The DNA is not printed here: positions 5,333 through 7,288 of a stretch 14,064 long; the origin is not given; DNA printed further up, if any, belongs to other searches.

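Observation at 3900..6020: Both GTPase paralogs have replaced the canonical G3 DxxG and G4 NKxD with DTPD and NKAN/TKAS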

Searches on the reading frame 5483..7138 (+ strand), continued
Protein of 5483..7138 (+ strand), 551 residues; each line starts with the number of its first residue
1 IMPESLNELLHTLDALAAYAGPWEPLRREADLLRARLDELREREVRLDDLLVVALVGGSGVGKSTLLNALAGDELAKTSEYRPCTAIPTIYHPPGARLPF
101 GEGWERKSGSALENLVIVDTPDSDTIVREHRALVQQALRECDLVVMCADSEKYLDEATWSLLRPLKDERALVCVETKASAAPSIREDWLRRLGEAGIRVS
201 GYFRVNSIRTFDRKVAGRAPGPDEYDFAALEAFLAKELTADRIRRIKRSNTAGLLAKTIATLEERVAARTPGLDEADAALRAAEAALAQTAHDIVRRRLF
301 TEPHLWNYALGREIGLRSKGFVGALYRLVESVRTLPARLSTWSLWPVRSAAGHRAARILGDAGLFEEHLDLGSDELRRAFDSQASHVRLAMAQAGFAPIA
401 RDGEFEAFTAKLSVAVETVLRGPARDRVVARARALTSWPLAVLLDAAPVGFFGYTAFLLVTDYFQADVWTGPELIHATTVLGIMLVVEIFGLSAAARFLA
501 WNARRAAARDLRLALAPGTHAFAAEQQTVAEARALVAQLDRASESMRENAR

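Call 75: search_protein_families(library=ncbifam, proteins=[L087:3839-5458:+, P0401, L040:5544-7136:+, L026:3845-5557:+, L029:3845-5569:+], max_evalue=0.001)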
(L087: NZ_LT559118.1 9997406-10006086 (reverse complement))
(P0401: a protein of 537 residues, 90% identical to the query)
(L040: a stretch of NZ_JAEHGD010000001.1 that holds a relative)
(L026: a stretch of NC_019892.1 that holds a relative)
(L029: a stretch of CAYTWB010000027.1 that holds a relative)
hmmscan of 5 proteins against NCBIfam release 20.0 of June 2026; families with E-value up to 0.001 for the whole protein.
L087:3839-5458:+ (540 aa): 10 families
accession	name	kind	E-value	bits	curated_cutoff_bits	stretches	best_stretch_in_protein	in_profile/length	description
NF000908.1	PRK00089.1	equivalog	2.5e-09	36.8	237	1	149-250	74-169/291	GTPase Era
TIGR03594.1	GTPase_EngA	equivalog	2.5e-06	26.8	306.7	0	149-261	249-361/432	ribosome biogenesis GTPase Der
TIGR03918.1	GTP_HydF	equivalog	6.8e-06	25.2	325.55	0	51-89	5-43/392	[FeFe] hydrogenase H-cluster maturation GTPase HydF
TIGR00231.1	small_GTP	domain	3.5e-05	23.6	42.5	1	55-241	5-159/164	GTP-binding protein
TIGR00437.1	feoB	equivalog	3.8e-05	22.6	315.65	1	134-273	45-173/594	ferrous iron transport protein B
NF003661.0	PRK05291.1-3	equivalog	4.5e-05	23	380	0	151-275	289-398/448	tRNA uridine-5-carboxymethylaminomethyl(34) synthesis GTPase MnmE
TIGR03156.1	GTP_HflX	equivalog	7.9e-05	21.7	216.75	0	48-75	184-211/351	GTPase HflX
TIGR00750.1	lao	equivalog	0.00013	21.2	240.75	0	155-248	145-237/300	methylmalonyl Co-A mutase-associated GTPase MeaB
TIGR03598.1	GTPase_YsxC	equivalog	0.00037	20.2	124.45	0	179-244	121-185/186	ribosome biogenesis GTP-binding protein YihA/YsxC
TIGR00475.1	selB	equivalog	0.00039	19.2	242.25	1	158-248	74-165/581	selenocysteine-specific translation elongation factor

P0401 (537 aa): 10 families
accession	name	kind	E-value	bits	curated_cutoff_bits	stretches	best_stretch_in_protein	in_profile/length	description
NF000908.1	PRK00089.1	equivalog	1.7e-09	37.4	237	1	146-248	74-170/291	GTPase Era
TIGR03594.1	GTPase_EngA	equivalog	4.7e-06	25.9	306.7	0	146-253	249-354/432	ribosome biogenesis GTPase Der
TIGR03918.1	GTP_HydF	equivalog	5.9e-06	25.4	325.55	0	137-259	69-180/392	[FeFe] hydrogenase H-cluster maturation GTPase HydF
TIGR00231.1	small_GTP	domain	1.4e-05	24.9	42.5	1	52-238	5-159/164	GTP-binding protein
TIGR00437.1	feoB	equivalog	0.0002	20.2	315.65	0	131-255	45-158/594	ferrous iron transport protein B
TIGR03156.1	GTP_HflX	equivalog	0.00028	19.9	216.75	0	47-72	186-211/351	GTPase HflX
TIGR00750.1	lao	equivalog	0.00031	20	240.75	0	154-243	147-235/300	methylmalonyl Co-A mutase-associated GTPase MeaB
TIGR00475.1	selB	equivalog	0.00031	19.6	242.25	1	154-245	73-165/581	selenocysteine-specific translation elongation factor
TIGR03598.1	GTPase_YsxC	equivalog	0.00068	19.4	124.45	0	177-241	122-185/186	ribosome biogenesis GTP-binding protein YihA/YsxC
NF003661.0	PRK05291.1-3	equivalog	0.00093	18.6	380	0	148-255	289-380/448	tRNA uridine-5-carboxymethylaminomethyl(34) synthesis GTPase MnmE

L040:5544-7136:+ (530 aa): 7 families
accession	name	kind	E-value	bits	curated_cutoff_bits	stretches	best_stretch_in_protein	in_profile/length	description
NF000908.1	PRK00089.1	equivalog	1.4e-07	31.1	237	1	57-93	4-40/291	GTPase Era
TIGR03596.1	GTPase_YlqF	equivalog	1.9e-07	30.8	208.2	0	44-88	101-150/276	ribosome biogenesis GTPase YlqF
TIGR00231.1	small_GTP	domain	6.2e-07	29.3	42.5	1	57-229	4-156/164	GTP-binding protein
TIGR00436.1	era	equivalog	1.5e-06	27.8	116.25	0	58-85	2-29/270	GTPase Era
NF012011.0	PRK15467.1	equivalog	2.1e-06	27.5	258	0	152-243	62-147/159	ethanolamine utilization acetate kinase EutP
TIGR03594.1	GTPase_EngA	equivalog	8.8e-06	25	306.7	0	56-78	175-197/432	ribosome biogenesis GTPase Der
NF040873.1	AztA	equivalog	0.00062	19.4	220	0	57-109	19-72/191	zinc ABC transporter ATP-binding protein AztA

L026:3845-5557:+ (570 aa): 7 families
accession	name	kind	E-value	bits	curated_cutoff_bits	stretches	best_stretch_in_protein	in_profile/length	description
NF000908.1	PRK00089.1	equivalog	3.7e-08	33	237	1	57-210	5-140/291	GTPase Era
TIGR03594.1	GTPase_EngA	equivalog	1.4e-05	24.3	306.7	1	52-216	172-322/432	ribosome biogenesis GTPase Der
TIGR00231.1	small_GTP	domain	1.6e-05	24.7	42.5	1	58-201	6-130/164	GTP-binding protein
NF040873.1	AztA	equivalog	9.1e-05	22.1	220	0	57-102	20-65/191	zinc ABC transporter ATP-binding protein AztA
TIGR03918.1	GTP_HydF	equivalog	0.00011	21.2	325.55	0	56-90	8-42/392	[FeFe] hydrogenase H-cluster maturation GTPase HydF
NF003661.0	PRK05291.1-3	equivalog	0.00023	20.6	380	1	56-93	217-254/448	tRNA uridine-5-carboxymethylaminomethyl(34) synthesis GTPase MnmE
NF010068.0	PRK13548.1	equivalog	0.00044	19.4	261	0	58-100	34-76/261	heme ABC transporter ATP-binding protein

L029:3845-5569:+ (574 aa): 3 families
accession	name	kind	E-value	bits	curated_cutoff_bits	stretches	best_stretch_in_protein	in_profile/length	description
NF052648.1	DynmDynABac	equivalog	8.8e-07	27.1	1600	1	124-282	769-924/1187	dynamin GTPase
NF000908.1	PRK00089.1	equivalog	4.7e-06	26.1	237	0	54-85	5-36/291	GTPase Era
TIGR00231.1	small_GTP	domain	0.00068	19.4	42.5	0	56-194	7-127/164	GTP-binding protein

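Call 78: search_dna_similar(query=L087:3839-5458:+, collection=plasmids, mode=protein, max_evalue=0.000001, max_rows=30)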
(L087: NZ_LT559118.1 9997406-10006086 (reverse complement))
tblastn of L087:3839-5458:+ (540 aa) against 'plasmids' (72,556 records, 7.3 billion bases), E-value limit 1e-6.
Records with a match: 1; places in all: 2; records where one place covers at least 80% of the query: 1.
Best place of each record, by identity: >=99% 1.
By first word of the organism name: Nonomuraea 1.
By predicted mobility (MOB-suite, as given by PLSDB): non-mobilizable 1.
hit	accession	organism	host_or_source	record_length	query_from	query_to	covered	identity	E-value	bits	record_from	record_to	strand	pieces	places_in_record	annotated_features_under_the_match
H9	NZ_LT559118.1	Nonomuraea gerenzanensis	-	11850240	1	540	100%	100.0%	0e+0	926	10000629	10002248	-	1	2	none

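Call 88: search_solved_structures(query=A3, max_evalue=0.01, show_alignments=4)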
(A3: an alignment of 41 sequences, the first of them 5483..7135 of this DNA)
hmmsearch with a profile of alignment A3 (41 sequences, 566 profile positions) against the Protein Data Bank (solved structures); distinct sequences matched with E-value up to 0.01: 59.
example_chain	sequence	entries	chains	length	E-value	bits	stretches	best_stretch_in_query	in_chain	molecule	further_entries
2j68_A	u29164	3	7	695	7.5e-09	38.2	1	206-542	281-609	BACTERIAL DYNAMIN-LIKE PROTEIN | DYNAMIN FAMILY PROTEIN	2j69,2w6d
7c3k_A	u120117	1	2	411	1.5e-07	33.9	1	48-75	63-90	Immunity-related GTPase family member b10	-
8jqy_A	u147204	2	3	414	1.5e-07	33.9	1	48-75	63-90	Immunity-related GTPase family member b10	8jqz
2hjg_A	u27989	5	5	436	1.9e-06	30.3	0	64-89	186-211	GTP-binding protein engA | GTPase Der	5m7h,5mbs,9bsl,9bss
4dcs_A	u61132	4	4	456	2e-06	30.2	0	64-89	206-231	GTP-BINDING PROTEIN ENGA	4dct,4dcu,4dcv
9bs0_W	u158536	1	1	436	3.9e-06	29.3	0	64-90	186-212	GTPase Der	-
1puj_A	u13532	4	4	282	7.3e-06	28.4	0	56-88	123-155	conserved hypothetical protein ylqF | Ribosome biogenesis GTPase A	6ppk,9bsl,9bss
7vcf_G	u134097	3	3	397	8.3e-06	28.2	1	37-82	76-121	Toc34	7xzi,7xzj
1mky_A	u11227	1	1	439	8.3e-06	28.2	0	50-92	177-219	Probable GTP-binding protein engA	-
8esq_s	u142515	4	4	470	1.4e-05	27.4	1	134-203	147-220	GTPase grn1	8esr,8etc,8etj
3j8g_X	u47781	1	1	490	2e-05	26.9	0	135-219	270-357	GTPase Der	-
2j3e_A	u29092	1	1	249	5.5e-05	25.5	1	36-84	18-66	T7I23.11 PROTEIN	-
3bb4_A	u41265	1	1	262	5.7e-05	25.4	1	36-84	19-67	T7I23.11 protein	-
3bb3_A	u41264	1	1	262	5.7e-05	25.4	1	36-84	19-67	T7I23.11 protein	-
3def_A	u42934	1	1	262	5.7e-05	25.4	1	36-84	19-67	T7I23.11 protein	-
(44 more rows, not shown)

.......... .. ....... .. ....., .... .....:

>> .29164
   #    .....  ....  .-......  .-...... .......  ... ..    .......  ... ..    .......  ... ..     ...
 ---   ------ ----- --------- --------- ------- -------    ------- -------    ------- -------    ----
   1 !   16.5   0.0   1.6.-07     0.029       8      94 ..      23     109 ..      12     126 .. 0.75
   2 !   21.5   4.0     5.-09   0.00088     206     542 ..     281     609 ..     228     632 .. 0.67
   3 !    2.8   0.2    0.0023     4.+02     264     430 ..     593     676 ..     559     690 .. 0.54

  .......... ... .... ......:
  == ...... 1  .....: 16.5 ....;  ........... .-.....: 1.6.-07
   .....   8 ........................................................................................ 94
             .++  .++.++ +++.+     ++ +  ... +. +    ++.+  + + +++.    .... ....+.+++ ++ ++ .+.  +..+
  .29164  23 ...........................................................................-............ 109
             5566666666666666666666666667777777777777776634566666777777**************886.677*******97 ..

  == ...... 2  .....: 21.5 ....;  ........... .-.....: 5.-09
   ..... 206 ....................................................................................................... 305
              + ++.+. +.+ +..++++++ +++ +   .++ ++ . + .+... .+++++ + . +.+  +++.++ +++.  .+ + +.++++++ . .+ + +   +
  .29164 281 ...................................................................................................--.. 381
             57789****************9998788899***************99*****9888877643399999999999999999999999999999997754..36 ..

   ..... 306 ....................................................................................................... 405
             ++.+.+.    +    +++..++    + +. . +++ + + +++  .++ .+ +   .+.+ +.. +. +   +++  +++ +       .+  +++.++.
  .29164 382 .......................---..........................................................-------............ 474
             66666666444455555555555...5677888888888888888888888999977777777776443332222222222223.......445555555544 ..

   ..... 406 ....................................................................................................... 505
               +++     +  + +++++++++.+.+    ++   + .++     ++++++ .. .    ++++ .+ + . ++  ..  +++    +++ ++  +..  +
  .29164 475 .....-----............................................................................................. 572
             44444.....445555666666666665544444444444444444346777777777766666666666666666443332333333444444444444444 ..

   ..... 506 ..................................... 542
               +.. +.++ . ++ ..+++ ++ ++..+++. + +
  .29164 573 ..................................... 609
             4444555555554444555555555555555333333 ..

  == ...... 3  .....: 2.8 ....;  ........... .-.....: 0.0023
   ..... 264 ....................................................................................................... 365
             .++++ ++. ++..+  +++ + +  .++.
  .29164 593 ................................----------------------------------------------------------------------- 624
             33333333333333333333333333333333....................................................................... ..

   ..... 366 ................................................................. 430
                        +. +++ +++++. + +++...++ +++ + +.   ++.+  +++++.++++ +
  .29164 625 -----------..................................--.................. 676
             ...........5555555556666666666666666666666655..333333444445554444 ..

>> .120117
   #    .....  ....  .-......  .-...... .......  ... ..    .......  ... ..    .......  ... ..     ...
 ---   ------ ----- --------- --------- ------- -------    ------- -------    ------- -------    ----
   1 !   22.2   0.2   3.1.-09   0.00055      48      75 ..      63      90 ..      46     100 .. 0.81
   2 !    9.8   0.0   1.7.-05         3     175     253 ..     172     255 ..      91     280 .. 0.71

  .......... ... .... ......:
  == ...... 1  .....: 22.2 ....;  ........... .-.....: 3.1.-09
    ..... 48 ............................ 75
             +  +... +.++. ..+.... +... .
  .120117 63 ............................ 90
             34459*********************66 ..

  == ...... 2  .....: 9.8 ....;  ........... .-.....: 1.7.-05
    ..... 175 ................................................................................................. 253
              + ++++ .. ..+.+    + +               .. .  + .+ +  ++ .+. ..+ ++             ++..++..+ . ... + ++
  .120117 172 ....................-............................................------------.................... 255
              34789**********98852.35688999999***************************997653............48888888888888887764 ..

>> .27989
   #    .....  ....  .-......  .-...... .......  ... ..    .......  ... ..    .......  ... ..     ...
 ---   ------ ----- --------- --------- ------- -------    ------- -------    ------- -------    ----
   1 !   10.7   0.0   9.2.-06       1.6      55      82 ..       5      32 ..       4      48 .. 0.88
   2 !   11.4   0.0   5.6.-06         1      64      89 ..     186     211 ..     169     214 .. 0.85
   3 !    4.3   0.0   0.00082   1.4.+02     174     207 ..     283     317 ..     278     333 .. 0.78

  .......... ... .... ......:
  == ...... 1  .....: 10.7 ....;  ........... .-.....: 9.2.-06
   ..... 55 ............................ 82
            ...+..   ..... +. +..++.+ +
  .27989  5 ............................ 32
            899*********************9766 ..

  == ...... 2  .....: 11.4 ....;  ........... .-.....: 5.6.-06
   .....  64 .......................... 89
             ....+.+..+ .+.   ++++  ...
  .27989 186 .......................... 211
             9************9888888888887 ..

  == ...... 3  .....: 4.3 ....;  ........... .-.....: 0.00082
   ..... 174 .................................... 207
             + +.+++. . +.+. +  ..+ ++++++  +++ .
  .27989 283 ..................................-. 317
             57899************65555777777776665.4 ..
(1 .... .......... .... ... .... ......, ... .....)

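Call 89: get_annotated_region(hit=H8, flank=2500)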
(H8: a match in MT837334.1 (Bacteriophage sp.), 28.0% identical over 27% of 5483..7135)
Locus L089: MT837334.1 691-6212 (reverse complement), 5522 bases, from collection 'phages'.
description: UNVERIFIED: Bacteriophage sp. clone scaffold_4512 genomic sequence.
organism: Bacteriophage sp. (NCBI taxid 38018)
taxonomy: Viruses
host: -; source: human fecal samples; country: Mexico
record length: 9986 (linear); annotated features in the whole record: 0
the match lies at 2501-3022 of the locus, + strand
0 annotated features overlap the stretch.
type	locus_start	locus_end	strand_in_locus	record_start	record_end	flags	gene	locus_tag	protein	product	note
